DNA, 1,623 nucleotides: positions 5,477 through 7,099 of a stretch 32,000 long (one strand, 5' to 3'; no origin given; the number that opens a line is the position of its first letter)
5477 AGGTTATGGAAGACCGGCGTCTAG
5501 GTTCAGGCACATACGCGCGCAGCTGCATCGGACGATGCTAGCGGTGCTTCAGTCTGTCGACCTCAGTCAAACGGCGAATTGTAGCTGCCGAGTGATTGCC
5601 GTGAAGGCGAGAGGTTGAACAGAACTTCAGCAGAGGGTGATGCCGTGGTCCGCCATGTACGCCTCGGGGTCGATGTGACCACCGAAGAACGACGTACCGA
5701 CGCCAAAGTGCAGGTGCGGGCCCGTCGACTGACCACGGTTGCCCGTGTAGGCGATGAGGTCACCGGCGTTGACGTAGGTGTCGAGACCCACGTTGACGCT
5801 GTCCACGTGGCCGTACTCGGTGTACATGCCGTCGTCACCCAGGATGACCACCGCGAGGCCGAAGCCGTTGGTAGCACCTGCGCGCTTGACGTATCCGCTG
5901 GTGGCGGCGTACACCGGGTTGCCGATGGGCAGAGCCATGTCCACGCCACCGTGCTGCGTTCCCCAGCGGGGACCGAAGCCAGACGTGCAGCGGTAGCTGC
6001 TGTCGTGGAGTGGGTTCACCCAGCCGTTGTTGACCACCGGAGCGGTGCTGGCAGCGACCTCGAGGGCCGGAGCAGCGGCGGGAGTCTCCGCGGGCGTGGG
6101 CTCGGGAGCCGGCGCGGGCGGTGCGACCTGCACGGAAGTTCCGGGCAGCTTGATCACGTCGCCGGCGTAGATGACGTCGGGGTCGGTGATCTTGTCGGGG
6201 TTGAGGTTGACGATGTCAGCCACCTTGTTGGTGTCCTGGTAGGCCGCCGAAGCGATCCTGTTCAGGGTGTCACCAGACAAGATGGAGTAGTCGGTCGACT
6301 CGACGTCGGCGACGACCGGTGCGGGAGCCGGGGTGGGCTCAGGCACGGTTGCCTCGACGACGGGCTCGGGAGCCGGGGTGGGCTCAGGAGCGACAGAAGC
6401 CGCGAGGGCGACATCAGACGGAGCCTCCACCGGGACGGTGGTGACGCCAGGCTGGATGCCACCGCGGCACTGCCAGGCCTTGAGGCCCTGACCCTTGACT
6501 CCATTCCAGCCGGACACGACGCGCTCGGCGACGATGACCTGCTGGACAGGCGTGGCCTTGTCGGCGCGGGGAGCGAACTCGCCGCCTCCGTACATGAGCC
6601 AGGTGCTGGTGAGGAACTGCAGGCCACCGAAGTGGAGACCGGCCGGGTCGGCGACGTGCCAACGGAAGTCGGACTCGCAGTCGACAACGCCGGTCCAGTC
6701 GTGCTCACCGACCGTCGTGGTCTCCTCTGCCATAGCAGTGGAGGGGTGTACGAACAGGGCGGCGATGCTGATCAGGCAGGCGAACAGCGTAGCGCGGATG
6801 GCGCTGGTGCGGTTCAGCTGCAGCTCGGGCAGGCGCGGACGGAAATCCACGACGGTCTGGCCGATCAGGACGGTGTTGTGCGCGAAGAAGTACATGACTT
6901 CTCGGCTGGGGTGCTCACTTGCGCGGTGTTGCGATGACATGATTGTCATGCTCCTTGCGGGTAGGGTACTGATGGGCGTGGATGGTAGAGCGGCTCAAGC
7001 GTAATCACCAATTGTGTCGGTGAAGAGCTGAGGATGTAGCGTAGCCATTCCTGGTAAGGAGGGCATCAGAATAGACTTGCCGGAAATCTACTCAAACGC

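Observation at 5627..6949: Unameliorated actinobacterial-type Rpf-LysM-M23 wall hydrolase in a mid-GC, possibly episymbiont genome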

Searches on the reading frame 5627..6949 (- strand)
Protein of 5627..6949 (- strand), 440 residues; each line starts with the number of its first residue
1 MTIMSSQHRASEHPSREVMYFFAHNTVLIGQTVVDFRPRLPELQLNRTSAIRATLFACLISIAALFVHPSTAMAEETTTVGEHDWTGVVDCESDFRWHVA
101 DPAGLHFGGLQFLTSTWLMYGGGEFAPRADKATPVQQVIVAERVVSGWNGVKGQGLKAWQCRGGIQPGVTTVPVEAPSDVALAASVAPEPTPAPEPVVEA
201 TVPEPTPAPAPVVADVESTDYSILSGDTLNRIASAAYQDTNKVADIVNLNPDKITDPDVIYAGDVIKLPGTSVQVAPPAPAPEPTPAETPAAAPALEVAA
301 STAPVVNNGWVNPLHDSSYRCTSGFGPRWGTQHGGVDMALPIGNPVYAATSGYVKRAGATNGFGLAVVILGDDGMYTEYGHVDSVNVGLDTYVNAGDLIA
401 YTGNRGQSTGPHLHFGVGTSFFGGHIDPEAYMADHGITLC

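Call 3: search_protein_families(library=pfam, proteins=[window:5627-6949:-], max_evalue=0.01)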
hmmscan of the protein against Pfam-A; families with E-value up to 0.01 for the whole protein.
window:5627-6949:- (440 aa): 3 families
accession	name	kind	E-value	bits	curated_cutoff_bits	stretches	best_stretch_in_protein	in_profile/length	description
PF01551.29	Peptidase_M23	-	1.2e-23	83.5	28.7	1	332-418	2-88/96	Peptidase family M23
PF06737.19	Transglycosylas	-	1.4e-16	61.3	27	1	83-160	5-75/77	Transglycosylase-like domain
PF01476.26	LysM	-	6.6e-06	26.4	20.9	1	221-269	1-43/43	LysM domain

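Call 8: find_homologous_proteins(query=window:5627-6949:-)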
Query window:5627-6949:- (440 aa): 446 proteins with E <= 0.001 among 8000 candidates; the best 120 are listed.
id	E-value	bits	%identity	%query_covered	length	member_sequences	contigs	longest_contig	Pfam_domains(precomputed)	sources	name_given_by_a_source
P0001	2.2e-296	1001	100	99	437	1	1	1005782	PF01551.30,PF06737.20,PF01476.27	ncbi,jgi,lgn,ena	-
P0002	8.4e-72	261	58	40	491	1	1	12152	PF01551.30,PF06737.20,PF01476.27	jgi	jgi:murein DD-endopeptidase MepM/ murein hydrolase activator NlpD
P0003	1.3e-48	184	66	30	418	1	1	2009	PF01551.30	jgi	jgi:murein DD-endopeptidase MepM/ murein hydrolase activator NlpD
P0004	6.8e-47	178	36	81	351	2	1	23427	PF01551.30,PF06737.20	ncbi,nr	ncbi:MAG: peptidoglycan DD-metalloendopeptidase family protein [Rhodococcus sp.]|nr:peptidoglycan DD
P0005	6.0e-41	159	40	39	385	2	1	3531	PF01551.30,PF06737.20,PF01476.27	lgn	-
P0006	1.5e-39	154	44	34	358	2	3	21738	PF01551.30,PF06737.20,PF01476.27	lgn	-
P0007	2.4e-39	154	31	91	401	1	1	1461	PF01551.30,PF06737.20,PF01476.27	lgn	-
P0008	9.7e-39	152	41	31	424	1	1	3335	PF01551.30,PF06737.20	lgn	-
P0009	1.7e-36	144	34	81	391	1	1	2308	PF01551.30,PF06737.20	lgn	-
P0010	1.8e-35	141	36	54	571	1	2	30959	PF01551.30,PF00877.26,PF06737.20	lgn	-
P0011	3.0e-35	140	53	30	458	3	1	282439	PF01551.30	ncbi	ncbi:M23 family metallopeptidase [Geodermatophilus sp. SYSU D00766]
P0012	1.0e-34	138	28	55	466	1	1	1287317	PF01551.30,PF06737.20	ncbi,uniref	ncbi:peptidoglycan DD-metalloendopeptidase family protein [Streptomyces sp. NPDC012769]|uniref:pepti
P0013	1.4e-34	138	31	81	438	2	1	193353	PF01551.30,PF06737.20,PF01476.27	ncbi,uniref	ncbi:peptidoglycan DD-metalloendopeptidase family protein [Streptomyces sp. NPDC001832]|uniref:pepti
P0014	1.4e-34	138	32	81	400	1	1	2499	PF01551.30,PF06737.20,PF01476.27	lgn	-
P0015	2.0e-34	137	32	81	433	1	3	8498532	PF01551.30,PF06737.20,PF01476.27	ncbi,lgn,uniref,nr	ncbi:transglycosylase family protein [Streptomyces erythrochromogenes]|uniref:Transglycosylase famil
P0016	5.0e-34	136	40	27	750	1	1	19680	PF01551.30,PF00877.26,PF06737.20,PF01476.27,PF00188.33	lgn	-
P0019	3.5e-33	133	31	92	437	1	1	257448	PF01551.30,PF06737.20,PF01476.27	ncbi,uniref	ncbi:transglycosylase family protein [Streptomyces sp. NPDC090021]|uniref:transglycosylase family pr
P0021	8.5e-33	132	30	92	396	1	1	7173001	PF01551.30,PF06737.20,PF01476.27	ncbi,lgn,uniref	ncbi:transglycosylase family protein [Streptomyces sp. G6]|uniref:transglycosylase family protein n=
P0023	3.1e-32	130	32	81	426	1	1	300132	PF01551.30,PF06737.20,PF01476.27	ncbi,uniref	ncbi:transglycosylase family protein [Streptomyces sp. NPDC060232]|uniref:transglycosylase family pr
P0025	9.0e-32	129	30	92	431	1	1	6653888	PF01551.30,PF06737.20,PF01476.27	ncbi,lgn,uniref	ncbi:hypothetical protein SUDANB6_00484 [Streptomyces sp. enrichment culture]|uniref:transglycosylas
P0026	1.7e-31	128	32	80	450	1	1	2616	PF01551.30,PF06737.20,PF01476.27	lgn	-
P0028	2.0e-31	127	41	41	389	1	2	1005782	PF01551.30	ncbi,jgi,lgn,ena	-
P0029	2.9e-31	127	29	81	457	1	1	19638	PF01551.30,PF06737.20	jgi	jgi:murein DD-endopeptidase MepM/ murein hydrolase activator NlpD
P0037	2.9e-30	124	28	92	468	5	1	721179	PF01551.30,PF06737.20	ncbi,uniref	ncbi:transglycosylase family protein [Streptomyces sp. NPDC053541]|uniref:transglycosylase family pr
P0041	8.6e-30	122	35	39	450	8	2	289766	PF01551.30,PF06737.20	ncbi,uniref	ncbi:transglycosylase family protein [Streptomyces sp. NPDC052095]|uniref:transglycosylase family pr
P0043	1.2e-29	122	34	57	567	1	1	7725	PF01551.30,PF00877.26,PF06737.20,PF01471.24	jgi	jgi:murein DD-endopeptidase MepM/ murein hydrolase activator NlpD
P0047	3.9e-29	120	30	90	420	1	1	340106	PF01551.30,PF06737.20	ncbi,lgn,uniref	ncbi:transglycosylase family protein [Streptomyces sp. ODS28]|uniref:transglycosylase family protein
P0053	1.4e-28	118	30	81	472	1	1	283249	PF01551.30,PF06737.20,PF01476.27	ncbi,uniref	ncbi:transglycosylase family protein [Streptomyces sp. NPDC087440]|uniref:transglycosylase family pr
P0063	8.1e-28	116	34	51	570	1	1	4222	PF01551.30,PF00877.26,PF06737.20,PF01476.27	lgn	-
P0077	2.0e-26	111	38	38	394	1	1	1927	PF01551.30,PF06737.20,PF01476.27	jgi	jgi:murein DD-endopeptidase MepM/ murein hydrolase activator NlpD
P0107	1.2e-23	102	31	39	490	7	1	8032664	PF01551.30,PF06737.20,PF01476.27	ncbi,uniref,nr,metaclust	ncbi:peptidase [Streptomyces laurentii]|uniref:Peptidase n=1 Tax=Streptomyces laurentii TaxID=39478 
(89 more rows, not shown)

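Call 9: find_encoding_contigs(protein=P0001, flank=10000, max_places=4)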
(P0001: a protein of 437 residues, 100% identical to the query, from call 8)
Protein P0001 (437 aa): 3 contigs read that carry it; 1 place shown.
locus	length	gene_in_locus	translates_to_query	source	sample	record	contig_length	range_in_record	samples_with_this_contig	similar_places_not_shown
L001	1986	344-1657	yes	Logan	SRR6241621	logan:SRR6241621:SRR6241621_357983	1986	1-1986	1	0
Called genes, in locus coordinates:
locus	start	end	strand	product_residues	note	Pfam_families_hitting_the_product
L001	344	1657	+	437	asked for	PF06737:Transglycosylas, PF01476:LysM (weak), PF01551:Peptidase_M23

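Call 10: find_encoding_contigs(protein=P0002, flank=10000, max_places=4)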
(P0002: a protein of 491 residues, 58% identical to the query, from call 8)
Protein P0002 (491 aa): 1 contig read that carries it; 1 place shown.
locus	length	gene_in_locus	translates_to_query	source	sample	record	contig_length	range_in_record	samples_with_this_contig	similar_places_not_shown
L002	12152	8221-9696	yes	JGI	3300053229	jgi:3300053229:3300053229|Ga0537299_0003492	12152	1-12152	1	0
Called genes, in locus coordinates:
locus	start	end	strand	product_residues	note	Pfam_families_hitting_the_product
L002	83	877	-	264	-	-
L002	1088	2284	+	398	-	PF00989:PAS, PF08448:PAS_4 (weak), PF13426:PAS_9, PF00512:HisKA, PF02518:HATPase_c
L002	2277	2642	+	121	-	PF00072:Response_reg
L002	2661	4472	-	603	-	PF00082:Peptidase_S8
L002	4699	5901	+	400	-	PF05257:CHAP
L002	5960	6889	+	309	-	PF00005:ABC_tran, PF13304:AAA_21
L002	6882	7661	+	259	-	PF12679:ABC2_membrane_2, PF13346:ABC2_membrane_5 (weak)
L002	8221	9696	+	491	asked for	PF01476:LysM (weak), PF06737:Transglycosylas, PF01551:Peptidase_M23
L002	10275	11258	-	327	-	PF03631:Virul_fac_BrkB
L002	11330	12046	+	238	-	PF01694:Rhomboid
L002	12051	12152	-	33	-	?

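Call 11: find_encoding_contigs(protein=P0028, flank=10000, max_places=4)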
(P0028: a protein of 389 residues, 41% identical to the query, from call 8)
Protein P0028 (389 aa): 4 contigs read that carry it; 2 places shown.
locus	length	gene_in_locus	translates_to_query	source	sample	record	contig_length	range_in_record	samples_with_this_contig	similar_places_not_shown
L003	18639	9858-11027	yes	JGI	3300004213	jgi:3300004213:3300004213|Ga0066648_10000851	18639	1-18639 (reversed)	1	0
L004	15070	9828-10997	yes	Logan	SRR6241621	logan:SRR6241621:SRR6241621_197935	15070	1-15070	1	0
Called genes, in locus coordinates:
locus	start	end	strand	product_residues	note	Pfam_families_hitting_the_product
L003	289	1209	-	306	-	PF01145:Band_7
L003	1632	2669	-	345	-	-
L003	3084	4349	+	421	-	-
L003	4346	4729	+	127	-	-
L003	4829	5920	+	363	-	-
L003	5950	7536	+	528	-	-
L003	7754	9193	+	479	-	-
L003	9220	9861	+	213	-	-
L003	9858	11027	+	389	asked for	PF01551:Peptidase_M23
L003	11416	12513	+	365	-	PF00140:Sigma70_r1_2, PF04542:Sigma70_r2, PF04539:Sigma70_r3, PF04545:Sigma70_r4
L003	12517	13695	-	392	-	PF00768:Peptidase_S11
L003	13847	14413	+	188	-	PF04011:LemA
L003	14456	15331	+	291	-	PF01435:Peptidase_M48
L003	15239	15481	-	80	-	-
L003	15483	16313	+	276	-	-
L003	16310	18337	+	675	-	PF22745:Nlig-Ia, PF01653:DNA_ligase_aden, PF03120:OB_DNA_ligase, PF03119:DNA_ligase_ZBD, PF12826:HHH_2, PF14520:HHH_5 (weak), PF00633:HHH (faint), PF00533:BRCT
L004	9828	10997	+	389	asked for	PF01551:Peptidase_M23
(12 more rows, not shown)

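Call 21: find_encoding_contigs(protein=P0124, flank=10000, max_places=2)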
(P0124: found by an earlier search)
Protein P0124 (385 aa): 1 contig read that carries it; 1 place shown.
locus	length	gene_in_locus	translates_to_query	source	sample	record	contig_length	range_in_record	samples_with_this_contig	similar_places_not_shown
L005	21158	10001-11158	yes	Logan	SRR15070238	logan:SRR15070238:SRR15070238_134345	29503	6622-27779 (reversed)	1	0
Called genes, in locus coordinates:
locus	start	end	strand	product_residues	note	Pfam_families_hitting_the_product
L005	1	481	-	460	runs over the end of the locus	PF01510:Amidase_2, PF08310:LGFP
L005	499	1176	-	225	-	PF04228:Zn_peptidase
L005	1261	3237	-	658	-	PF21995:RNR-II_ins_dom, PF02867:Ribonuc_red_lgC (faint)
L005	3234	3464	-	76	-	PF00462:Glutaredoxin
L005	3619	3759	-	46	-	-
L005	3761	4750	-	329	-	-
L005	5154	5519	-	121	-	-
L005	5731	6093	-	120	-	-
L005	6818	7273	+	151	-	-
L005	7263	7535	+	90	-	-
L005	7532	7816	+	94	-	-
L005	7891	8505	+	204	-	PF01083:Cutinase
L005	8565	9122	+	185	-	PF13489:Methyltransf_23 (weak), PF08241:Methyltransf_11 (weak)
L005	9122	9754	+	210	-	-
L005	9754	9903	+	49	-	-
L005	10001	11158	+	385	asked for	PF06737:Transglycosylas, PF01551:Peptidase_M23, PF01476:LysM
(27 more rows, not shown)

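Call 22: find_encoding_contigs(protein=P0006, flank=10000, max_places=2)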
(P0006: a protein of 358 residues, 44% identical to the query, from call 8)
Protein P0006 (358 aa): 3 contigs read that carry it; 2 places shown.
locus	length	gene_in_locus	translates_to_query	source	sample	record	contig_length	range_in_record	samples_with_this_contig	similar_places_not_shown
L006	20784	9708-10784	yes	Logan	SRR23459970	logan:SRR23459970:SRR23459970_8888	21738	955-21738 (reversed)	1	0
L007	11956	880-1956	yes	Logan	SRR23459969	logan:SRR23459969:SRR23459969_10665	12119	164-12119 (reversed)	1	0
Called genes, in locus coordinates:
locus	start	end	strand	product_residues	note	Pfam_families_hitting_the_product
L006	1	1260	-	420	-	?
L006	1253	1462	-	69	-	PF00462:Glutaredoxin (weak)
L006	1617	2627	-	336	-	-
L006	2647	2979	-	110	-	-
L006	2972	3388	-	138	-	-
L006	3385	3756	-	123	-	-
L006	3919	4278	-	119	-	-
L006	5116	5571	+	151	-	-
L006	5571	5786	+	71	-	-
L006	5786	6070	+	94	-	-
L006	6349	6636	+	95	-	-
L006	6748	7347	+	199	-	PF01083:Cutinase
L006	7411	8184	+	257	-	PF00089:Trypsin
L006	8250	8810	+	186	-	PF08241:Methyltransf_11 (weak)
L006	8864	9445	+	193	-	-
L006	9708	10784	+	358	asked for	PF06737:Transglycosylas, PF01551:Peptidase_M23, PF01476:LysM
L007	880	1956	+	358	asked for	PF06737:Transglycosylas, PF01551:Peptidase_M23, PF01476:LysM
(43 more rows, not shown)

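Call 23: find_encoding_contigs(protein=P0010, flank=10000, max_places=2)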
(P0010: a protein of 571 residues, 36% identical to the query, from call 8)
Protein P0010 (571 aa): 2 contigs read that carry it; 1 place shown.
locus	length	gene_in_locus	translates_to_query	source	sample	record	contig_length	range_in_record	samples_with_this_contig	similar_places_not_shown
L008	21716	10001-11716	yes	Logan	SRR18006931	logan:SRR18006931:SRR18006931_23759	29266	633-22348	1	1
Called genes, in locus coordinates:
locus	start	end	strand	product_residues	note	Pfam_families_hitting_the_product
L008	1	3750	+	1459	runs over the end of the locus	?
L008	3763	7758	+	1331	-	-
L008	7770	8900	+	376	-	PF16466:DUF5047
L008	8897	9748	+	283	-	-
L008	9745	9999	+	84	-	-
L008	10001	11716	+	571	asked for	PF06737:Transglycosylas, PF00877:NLPC_P60, PF01551:Peptidase_M23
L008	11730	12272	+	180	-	PF05103:DivIVA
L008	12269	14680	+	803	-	-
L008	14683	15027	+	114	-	-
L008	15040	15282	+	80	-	PF16945:Phage_r1t_holin (weak)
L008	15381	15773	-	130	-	PF27111:Rv1352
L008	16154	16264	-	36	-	-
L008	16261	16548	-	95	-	-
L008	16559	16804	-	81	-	-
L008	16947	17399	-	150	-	-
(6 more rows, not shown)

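Call 46: search_dna_similar(query=window:5627-6949:-, collection=phages, mode=protein, max_rows=30)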
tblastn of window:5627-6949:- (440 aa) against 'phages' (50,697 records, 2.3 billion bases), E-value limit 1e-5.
Records with a match: 1077; places in all: 1083; records where one place covers at least 80% of the query: 0.
Best place of each record, by identity: <60% 1077.
By first word of the organism name: Mycobacterium 486; Bacillus 98; Streptomyces 86; Gordonia 79; Rhodococcus 69; Arthrobacter 66; Bacteriophage 43; Clostridium 43; Streptococcus 23; Corynebacterium 12; and 28 more.
By host as written in the record: Mycobacterium smegmatis mc2 155 340; Mycobacterium smegmatis mc#155 84; - 64; Rhodococcus erythropolis RIA 643 43; Gordonia rubripertincta NRRL B-16540 40; Gordonia terrae 3612 31; Streptomyces griseus ATCC 10137 28; Arthrobacter globiformis B-2979 25; and 138 more.
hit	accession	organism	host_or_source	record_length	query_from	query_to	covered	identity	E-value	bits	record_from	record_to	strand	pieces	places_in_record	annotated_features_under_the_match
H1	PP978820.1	Rhodococcus phage Madraxi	Rhodococcus equi NRRL B-16538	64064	49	439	54%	40.3%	3e-18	151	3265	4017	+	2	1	6: minor tail protein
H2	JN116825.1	Rhodococcus phage REQ1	Rhodococcus equi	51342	77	439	53%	39.5%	6e-16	148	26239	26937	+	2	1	lysin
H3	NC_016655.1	Rhodococcus phage REQ1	Rhodococcus equi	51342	77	439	53%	39.5%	6e-16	148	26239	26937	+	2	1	transglycosylase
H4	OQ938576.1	Rhodococcus phage Shagrat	Rhodococcus equi NRRL B-16538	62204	62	268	47%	31.0%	2e-13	79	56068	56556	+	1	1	107: glycosyltransferase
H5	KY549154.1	Rhodococcus phage BobbyDazzler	Rhodococcus erythropolis RIA 643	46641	313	437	28%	47.7%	4e-22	105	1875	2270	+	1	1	endolysin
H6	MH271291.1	Rhodococcus phage Alpacados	Rhodococcus erythropolis RIA 643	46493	313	434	28%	48.1%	7e-22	104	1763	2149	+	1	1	6: endolysin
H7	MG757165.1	Mycobacterium phage Phergie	Mycobacterium smegmatis mc2 155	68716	313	434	27%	48.8%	2e-17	114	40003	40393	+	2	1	47: lysin A, peptidase domain | 48: lysin A, amidase domain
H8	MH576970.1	Mycobacterium phage DonSanchon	Mycobacterium smegmatis mc2 155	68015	313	434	28%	47.7%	1e-21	103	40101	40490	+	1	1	47: lysin A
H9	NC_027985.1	Mycobacterium phage UncleHowie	Mycobacterium smegmatis mc2 155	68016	313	434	28%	47.7%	1e-21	103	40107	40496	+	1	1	48: endolysin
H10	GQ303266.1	Mycobacterium phage UncleHowie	Mycobacterium smegmatis mc2 155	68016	313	434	28%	47.7%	1e-21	103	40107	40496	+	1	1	48: lysin A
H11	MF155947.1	Mycobacterium phage LemonSlice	Mycobacterium smegmatis mc2 155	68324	313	434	28%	47.7%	1e-21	103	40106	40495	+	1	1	lysin A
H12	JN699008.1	Mycobacterium phage Vista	Mycobacterium smegmatis mc2 155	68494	313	434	28%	47.7%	1e-21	103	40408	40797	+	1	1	48: lysin A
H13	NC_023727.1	Mycobacterium phage Vista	Mycobacterium smegmatis mc2 155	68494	313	434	28%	47.7%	1e-21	103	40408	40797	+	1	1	48: endolysin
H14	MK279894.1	Mycobacterium phage YouGoGlencoco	Mycobacterium smegmatis mc2 155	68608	313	434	28%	47.7%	1e-21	103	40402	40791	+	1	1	48: lysin A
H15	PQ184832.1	Mycobacterium phage Pacifista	Mycobacterium smegmatis mc#155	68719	313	434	28%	47.7%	1e-21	103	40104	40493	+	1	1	47: lysin A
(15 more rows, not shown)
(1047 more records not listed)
